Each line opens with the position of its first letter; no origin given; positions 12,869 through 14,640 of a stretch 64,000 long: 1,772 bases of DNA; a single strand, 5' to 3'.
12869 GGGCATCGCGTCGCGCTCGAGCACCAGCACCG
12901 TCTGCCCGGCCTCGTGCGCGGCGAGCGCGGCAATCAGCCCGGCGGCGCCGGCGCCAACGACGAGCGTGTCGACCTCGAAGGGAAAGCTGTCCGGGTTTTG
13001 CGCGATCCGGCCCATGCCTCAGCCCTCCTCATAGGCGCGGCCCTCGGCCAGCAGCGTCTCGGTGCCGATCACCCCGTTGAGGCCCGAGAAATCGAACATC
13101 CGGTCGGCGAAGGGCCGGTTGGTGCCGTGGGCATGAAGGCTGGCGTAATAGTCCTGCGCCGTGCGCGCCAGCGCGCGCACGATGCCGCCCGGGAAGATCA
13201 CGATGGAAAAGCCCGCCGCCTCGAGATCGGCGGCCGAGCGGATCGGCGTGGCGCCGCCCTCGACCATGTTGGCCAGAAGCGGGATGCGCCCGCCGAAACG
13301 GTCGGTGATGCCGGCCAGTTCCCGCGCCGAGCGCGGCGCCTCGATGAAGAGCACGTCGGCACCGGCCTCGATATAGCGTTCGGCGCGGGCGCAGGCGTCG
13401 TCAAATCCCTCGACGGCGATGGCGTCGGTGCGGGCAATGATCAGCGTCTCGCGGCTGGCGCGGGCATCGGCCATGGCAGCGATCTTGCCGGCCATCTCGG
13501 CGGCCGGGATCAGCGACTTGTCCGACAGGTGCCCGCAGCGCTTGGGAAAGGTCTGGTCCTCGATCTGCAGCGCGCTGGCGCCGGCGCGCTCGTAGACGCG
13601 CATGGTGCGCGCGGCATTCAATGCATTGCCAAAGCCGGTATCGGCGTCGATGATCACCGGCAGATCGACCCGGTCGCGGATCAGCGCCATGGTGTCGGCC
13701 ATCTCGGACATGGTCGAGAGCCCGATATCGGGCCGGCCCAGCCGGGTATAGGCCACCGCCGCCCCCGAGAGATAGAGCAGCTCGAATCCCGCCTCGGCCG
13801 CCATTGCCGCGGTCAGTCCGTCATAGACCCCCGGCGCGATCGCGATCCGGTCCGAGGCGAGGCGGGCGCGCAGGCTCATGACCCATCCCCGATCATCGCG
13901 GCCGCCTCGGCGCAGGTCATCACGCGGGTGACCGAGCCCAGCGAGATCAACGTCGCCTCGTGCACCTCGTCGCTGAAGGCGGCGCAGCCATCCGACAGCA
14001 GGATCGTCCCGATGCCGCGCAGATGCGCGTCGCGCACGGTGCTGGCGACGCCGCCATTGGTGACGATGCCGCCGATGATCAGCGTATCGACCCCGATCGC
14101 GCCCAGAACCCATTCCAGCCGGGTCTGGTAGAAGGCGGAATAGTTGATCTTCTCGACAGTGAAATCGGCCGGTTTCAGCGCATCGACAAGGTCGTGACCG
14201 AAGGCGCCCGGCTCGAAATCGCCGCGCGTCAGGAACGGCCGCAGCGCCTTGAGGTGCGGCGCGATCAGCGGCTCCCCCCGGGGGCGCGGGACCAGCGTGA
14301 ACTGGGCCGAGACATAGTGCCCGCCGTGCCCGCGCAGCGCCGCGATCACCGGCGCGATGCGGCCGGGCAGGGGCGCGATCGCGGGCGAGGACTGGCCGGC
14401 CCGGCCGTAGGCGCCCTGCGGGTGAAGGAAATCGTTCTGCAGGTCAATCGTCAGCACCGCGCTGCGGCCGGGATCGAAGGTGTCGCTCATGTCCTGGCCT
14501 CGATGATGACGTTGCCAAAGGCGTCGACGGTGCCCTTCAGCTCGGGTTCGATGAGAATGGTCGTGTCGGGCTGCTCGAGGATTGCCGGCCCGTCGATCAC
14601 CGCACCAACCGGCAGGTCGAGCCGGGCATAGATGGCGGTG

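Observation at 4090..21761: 14.7 kb translationally coupled operon plus divergent GntR-LeuCD: gene set suggests an undescribed cyclic-amide/hydantoin-to-branched-dicarboxylate catabolic pathway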

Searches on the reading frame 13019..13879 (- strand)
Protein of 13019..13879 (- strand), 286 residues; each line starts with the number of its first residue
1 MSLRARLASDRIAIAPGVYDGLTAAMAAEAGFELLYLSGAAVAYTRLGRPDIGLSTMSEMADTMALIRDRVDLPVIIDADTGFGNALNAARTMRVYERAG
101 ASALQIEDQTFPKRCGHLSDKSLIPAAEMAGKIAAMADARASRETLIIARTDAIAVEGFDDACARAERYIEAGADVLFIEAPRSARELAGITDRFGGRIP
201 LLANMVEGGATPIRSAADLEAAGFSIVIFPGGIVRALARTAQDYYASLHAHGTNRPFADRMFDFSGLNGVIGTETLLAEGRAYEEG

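Call 7: search_protein_families(library=pfam, proteins=[window:13019-13879:-], max_evalue=0.001)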
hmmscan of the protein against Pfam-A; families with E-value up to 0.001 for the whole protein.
window:13019-13879:- (286 aa): 2 families
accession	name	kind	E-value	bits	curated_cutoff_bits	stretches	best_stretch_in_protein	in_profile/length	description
PF13714.12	PEP_mutase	-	1.1e-41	143.5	31.5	1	7-246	4-237/240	Phosphoenolpyruvate phosphomutase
PF00463.27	ICL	-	5.1e-11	42.2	26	1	73-157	150-237/526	Isocitrate lyase family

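Call 8: search_protein_families(library=ncbifam, proteins=[window:13019-13879:-], max_evalue=0.001)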
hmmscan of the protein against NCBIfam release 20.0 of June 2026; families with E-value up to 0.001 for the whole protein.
window:13019-13879:- (286 aa): 8 families
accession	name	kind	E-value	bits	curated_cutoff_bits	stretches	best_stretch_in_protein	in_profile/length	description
TIGR02317.1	prpB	equivalog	1.2e-83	280.6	354.4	1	2-272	4-271/285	methylisocitrate lyase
NF008455.0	PRK11320.1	equivalog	6.5e-68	229.1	353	1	16-263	24-269/295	methylisocitrate lyase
TIGR02319.1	CPEP_Pphonmut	equivalog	2.8e-57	194.2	420.05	1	4-261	9-264/294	carboxyvinyl-carboxyphosphonate phosphorylmutase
TIGR02320.1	PEP_mutase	equivalog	3.1e-35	121.6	319.55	1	3-253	1-262/284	phosphoenolpyruvate mutase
TIGR02321.1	Pphn_pyruv_hyd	equivalog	1.6e-33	116.1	374.4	1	2-250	6-255/290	phosphonopyruvate hydrolase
NF011645.0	PRK15063.1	equivalog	1.6e-16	60.2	562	1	73-157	148-235/430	isocitrate lyase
TIGR01346.1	isocit_lyase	equivalog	2.7e-16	59.1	275.9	1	73-173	151-254/527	isocitrate lyase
NF005074.0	PRK06498.1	equivalog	2.2e-10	39.8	446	1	73-155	179-265/531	isocitrate lyase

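Call 9: find_encoding_contigs(protein=window:13019-13879:-, flank=10000, max_places=8)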
Protein window:13019-13879:- (286 aa): 16 contigs read that carry it; 8 places shown.
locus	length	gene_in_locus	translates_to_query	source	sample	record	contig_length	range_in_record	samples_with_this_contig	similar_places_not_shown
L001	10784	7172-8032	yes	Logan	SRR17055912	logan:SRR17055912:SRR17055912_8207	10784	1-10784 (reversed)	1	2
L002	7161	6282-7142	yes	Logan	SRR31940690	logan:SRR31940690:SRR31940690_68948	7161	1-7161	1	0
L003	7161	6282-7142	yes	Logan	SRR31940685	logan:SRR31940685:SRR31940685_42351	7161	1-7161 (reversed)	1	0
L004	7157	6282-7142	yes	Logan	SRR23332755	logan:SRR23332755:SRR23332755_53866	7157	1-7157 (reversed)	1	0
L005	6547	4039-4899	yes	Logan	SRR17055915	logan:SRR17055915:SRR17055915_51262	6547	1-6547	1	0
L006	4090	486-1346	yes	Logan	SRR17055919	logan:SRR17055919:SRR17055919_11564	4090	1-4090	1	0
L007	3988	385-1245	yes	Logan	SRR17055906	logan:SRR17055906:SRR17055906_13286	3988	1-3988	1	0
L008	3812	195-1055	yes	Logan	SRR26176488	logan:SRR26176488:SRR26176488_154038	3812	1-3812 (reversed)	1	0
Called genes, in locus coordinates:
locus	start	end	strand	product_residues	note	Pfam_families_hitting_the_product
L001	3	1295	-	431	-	?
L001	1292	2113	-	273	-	PF00392:GntR, PF13545:HTH_Crp_2 (weak), PF07702:UTRA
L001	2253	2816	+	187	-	PF01361:Tautomerase, PF12680:SnoaL_2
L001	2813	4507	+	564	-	PF02538:Hydantoinase_B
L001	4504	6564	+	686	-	PF05378:Hydant_A_N, PF01968:Hydantoinase_A, PF19278:Hydant_A_C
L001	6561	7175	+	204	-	PF00857:Isochorismatase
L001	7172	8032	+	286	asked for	PF13714:PEP_mutase, PF00463:ICL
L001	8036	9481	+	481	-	PF00890:FAD_binding_2, PF01266:DAO, PF01494:FAD_binding_3 (faint), PF03486:HI0933_like (faint), PF07992:Pyr_redox_2 (faint), PF12831:FAD_oxidored (weak), PF13450:NAD_binding_8 (faint)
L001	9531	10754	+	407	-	PF13433:Peripla_BP_5, PF13458:Peripla_BP_6, PF01094:ANF_receptor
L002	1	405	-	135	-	?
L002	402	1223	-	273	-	PF00392:GntR, PF13545:HTH_Crp_2 (weak), PF07702:UTRA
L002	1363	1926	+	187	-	PF01361:Tautomerase (weak), PF12680:SnoaL_2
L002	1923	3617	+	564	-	PF02538:Hydantoinase_B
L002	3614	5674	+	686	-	PF05378:Hydant_A_N, PF01968:Hydantoinase_A, PF19278:Hydant_A_C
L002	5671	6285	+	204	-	PF00857:Isochorismatase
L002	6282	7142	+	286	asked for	PF13714:PEP_mutase, PF00463:ICL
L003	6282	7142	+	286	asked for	PF13714:PEP_mutase, PF00463:ICL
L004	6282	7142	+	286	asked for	PF13714:PEP_mutase, PF00463:ICL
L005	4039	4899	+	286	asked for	PF13714:PEP_mutase, PF00463:ICL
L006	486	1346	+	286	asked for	PF13714:PEP_mutase, PF00463:ICL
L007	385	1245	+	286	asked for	PF13714:PEP_mutase, PF00463:ICL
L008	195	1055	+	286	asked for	PF13714:PEP_mutase, PF00463:ICL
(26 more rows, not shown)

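Call 32: search_solved_structures(query=window:13019-13879:-, max_evalue=1e-20)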
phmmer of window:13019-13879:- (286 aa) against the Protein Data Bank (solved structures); distinct sequences matched with E-value up to 1e-20: 18.
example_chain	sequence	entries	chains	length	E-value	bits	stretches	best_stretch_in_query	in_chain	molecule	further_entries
3eoo_A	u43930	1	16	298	6e-53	183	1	3-260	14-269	Methylisocitrate lyase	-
1o5q_A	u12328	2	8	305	6.6e-53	182.9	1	3-261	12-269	Probable methylisocitrate lyase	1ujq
1mum_A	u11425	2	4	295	9.3e-53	182.4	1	4-262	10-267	2-methylisocitrate lyase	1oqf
4iqd_A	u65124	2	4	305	2e-52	181.3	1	4-261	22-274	Carboxyvinyl-carboxyphosphonate phosphorylmutase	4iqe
1xg3_A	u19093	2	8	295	2.9e-51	177.5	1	4-262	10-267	Probable methylisocitrate lyase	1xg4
6t4v_C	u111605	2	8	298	6e-51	176.4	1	15-261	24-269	2-methylisocitrate lyase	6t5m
1zlp_A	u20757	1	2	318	2.1e-50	174.7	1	13-275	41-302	petal death protein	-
3fa3_A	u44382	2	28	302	2.1e-48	168.1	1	4-236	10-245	2,3-dimethylmalate lyase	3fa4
9hra_A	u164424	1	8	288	1.3e-46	162.3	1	15-255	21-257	2-methylisocitrate lyase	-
9hgk_A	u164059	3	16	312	1.6e-46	161.9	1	15-255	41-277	2-methylisocitrate lyase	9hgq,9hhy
9hgo_A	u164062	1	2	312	4.1e-46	160.6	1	15-255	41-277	2-methylisocitrate lyase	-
9hhs_A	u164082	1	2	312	5.5e-46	160.2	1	15-255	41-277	2-methylisocitrate lyase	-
3lye_A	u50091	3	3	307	2.4e-43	151.5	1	9-286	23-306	Oxaloacetate acetyl hydrolase | Oxaloacetate acetylhydrolase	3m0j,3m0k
2dua_A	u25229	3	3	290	2.8e-33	118.5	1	2-255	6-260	Phosphonopyruvate hydrolase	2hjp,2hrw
3b8i_A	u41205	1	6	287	2.3e-28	102.4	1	3-229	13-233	PA4872 oxaloacetate decarboxylase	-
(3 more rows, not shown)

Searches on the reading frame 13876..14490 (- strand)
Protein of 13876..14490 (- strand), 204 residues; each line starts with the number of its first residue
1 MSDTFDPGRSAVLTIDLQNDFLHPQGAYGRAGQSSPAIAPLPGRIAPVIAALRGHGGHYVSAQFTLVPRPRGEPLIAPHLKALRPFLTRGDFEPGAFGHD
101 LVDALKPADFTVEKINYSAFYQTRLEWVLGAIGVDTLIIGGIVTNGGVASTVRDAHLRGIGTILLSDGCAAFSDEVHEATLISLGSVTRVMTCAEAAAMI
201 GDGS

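Call 7: search_protein_families(library=pfam, proteins=[window:13876-14490:-], max_evalue=0.001)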
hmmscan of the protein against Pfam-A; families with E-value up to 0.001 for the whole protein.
window:13876-14490:- (204 aa): 1 family
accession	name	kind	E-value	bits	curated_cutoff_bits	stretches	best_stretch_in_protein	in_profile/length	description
PF00857.26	Isochorismatase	-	6e-33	114.8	27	1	10-192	1-172/175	Isochorismatase domain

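Call 8: search_protein_families(library=ncbifam, proteins=[window:13876-14490:-], max_evalue=0.001)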
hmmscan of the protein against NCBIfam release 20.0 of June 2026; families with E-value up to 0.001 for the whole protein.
window:13876-14490:- (204 aa): 4 families
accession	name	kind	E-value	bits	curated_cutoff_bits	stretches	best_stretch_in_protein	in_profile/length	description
TIGR03614.1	RutB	equivalog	1.2e-16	61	377.95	1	85-184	100-202/226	pyrimidine utilization protein B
NF050097.1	BiurAmidohydBiuH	equivalog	6.5e-15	55.2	370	1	97-183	112-200/221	biuret amidohydrolase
NF008517.0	PRK11440.1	equivalog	3.9e-14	53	195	1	106-193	93-181/188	hydrolase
NF008623.0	PRK11609.1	equivalog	1.2e-05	25.3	174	0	117-171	120-180/213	bifunctional nicotinamidase/pyrazinamidase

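Call 33: search_solved_structures(query=window:13876-14490:-, max_evalue=1e-8)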
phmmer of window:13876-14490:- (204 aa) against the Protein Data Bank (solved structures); distinct sequences matched with E-value up to 1e-8: 17.
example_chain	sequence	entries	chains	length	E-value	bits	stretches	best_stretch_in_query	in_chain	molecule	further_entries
3kl2_A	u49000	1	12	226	2.6e-16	63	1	5-195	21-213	Putative isochorismatase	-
8bll_A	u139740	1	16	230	2.1e-13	53.5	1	4-168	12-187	Ureidoacrylate amidohydrolase RutB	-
3hb7_A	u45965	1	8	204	2.6e-13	53.2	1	94-194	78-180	Isochorismatase hydrolase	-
8bkd_A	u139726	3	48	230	5.5e-13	52.1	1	4-168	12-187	Ureidoacrylate amidohydrolase RutB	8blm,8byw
8bln_A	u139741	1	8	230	2.7e-12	49.8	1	4-168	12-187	Ureidoacrylate amidohydrolase RutB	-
6xj4_A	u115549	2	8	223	3e-11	46.5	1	5-184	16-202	Cysteine hydrolase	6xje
3irv_A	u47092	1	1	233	6.5e-11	45.3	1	6-174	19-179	CYSTEINE HYDROLASE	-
6xix_A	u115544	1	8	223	7.6e-11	45.1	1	5-184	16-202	Cysteine hydrolase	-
6azn_A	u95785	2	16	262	1.1e-10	44.6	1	6-179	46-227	Putative amidase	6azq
1j2r_A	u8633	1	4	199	2.5e-10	43.4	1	106-182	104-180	Hypothetical isochorismatase family protein yecD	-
6azo_A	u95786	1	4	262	2.8e-10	43.3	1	6-179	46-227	Putative amidase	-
6xjm_A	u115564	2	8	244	5e-10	42.5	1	4-183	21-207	Biuret hydrolase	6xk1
2fq1_A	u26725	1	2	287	1.4e-09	41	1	4-183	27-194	Isochorismatase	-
5bk6_A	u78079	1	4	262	1.7e-09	40.7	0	6-179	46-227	Putative amidase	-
6azs_A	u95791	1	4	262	1.7e-09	40.7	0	6-180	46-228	Putative amidase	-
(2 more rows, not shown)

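Call 59: search_solved_structures(query=window:13876-14490:-, max_evalue=1e-9, show_alignments=5)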
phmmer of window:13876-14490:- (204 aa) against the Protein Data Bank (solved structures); distinct sequences matched with E-value up to 1e-9: 12.
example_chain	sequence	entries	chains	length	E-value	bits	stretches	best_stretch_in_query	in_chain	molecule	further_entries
3kl2_A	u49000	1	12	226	2.6e-16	63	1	5-195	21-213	Putative isochorismatase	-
8bll_A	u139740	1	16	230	2.1e-13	53.5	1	4-168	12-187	Ureidoacrylate amidohydrolase RutB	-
3hb7_A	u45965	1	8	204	2.6e-13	53.2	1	94-194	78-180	Isochorismatase hydrolase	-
8bkd_A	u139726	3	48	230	5.5e-13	52.1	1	4-168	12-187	Ureidoacrylate amidohydrolase RutB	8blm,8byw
8bln_A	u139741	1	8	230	2.7e-12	49.8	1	4-168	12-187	Ureidoacrylate amidohydrolase RutB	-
6xj4_A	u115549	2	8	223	3e-11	46.5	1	5-184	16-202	Cysteine hydrolase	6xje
3irv_A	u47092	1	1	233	6.5e-11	45.3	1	6-174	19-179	CYSTEINE HYDROLASE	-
6xix_A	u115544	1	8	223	7.6e-11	45.1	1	5-184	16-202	Cysteine hydrolase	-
6azn_A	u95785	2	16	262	1.1e-10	44.6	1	6-179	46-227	Putative amidase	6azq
1j2r_A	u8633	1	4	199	2.5e-10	43.4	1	106-182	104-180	Hypothetical isochorismatase family protein yecD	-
6azo_A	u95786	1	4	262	2.8e-10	43.3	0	6-179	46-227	Putative amidase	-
6xjm_A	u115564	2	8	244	5e-10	42.5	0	4-183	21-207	Biuret hydrolase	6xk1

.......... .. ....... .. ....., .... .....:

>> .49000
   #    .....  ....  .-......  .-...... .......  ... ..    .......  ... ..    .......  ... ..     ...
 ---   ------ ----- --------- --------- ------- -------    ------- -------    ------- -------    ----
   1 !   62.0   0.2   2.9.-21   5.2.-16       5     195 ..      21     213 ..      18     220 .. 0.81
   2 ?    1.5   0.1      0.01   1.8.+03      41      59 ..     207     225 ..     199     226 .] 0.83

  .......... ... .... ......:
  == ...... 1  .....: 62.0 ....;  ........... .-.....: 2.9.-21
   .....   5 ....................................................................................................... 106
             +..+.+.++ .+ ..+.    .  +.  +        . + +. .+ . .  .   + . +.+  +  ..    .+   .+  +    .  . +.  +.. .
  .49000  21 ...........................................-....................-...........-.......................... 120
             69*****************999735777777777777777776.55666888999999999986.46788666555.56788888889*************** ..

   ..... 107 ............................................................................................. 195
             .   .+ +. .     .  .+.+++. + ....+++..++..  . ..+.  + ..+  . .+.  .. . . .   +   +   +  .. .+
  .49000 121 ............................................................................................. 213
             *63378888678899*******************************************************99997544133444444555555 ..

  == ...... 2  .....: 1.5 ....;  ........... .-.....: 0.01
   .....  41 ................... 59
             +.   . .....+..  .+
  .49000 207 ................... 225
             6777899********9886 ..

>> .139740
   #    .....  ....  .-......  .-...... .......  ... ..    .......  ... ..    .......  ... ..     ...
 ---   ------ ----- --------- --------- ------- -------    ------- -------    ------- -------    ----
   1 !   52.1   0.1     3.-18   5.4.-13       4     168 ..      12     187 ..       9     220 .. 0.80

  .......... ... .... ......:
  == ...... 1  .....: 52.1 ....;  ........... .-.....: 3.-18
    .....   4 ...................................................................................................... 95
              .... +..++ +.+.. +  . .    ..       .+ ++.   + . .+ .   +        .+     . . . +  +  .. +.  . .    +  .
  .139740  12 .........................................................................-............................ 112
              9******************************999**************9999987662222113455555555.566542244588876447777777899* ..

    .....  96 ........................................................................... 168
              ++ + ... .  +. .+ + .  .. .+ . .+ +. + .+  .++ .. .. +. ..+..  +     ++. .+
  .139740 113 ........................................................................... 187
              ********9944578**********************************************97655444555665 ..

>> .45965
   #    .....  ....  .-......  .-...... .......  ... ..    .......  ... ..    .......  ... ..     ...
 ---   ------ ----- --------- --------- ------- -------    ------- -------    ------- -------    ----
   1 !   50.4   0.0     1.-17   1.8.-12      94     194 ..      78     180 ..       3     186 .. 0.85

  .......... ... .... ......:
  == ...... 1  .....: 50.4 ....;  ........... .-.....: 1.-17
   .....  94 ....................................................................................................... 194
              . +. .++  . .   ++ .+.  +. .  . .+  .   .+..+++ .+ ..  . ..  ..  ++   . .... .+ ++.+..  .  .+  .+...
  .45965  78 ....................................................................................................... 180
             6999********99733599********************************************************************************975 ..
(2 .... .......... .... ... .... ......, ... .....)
